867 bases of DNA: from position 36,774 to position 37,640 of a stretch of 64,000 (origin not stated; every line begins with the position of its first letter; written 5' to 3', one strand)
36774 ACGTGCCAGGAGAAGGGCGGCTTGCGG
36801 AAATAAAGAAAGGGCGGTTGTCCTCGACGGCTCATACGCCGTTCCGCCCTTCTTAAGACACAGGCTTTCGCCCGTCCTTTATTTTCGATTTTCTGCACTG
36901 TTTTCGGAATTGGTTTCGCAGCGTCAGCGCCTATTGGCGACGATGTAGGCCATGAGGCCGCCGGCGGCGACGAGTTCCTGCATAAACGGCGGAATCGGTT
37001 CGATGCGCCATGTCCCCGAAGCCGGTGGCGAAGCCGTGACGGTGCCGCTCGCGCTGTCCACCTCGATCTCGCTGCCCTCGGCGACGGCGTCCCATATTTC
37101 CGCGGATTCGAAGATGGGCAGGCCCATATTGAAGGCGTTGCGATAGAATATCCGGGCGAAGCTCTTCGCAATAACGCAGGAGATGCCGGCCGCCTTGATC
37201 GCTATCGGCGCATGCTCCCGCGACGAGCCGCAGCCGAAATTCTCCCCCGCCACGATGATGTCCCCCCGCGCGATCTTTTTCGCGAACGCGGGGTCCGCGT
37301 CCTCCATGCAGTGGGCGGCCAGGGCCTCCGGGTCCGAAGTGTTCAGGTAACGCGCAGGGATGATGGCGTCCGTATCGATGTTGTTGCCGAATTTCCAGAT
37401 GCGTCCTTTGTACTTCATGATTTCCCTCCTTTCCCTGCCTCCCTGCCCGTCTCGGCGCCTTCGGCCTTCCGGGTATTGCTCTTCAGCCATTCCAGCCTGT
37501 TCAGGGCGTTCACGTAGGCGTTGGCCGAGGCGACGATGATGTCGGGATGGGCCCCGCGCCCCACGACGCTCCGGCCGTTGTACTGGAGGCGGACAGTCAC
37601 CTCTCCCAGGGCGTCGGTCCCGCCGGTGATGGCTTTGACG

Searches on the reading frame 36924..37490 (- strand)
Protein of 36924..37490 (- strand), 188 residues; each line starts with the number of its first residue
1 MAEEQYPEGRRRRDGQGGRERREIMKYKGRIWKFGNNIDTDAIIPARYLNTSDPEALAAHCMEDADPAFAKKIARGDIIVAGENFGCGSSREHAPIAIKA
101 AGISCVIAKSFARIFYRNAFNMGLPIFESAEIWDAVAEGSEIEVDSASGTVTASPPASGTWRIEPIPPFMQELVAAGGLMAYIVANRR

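Call 87: search_protein_families(library=pfam, proteins=[window:36924-37490:-], max_evalue=0.00001)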
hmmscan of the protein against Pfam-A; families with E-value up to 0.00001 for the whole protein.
window:36924-37490:- (188 aa): 1 family
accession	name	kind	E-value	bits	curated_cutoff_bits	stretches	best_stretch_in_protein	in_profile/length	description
PF00694.25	Aconitase_C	-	2.7e-21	76.7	22.8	1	74-124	72-123/131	Aconitase C-terminal domain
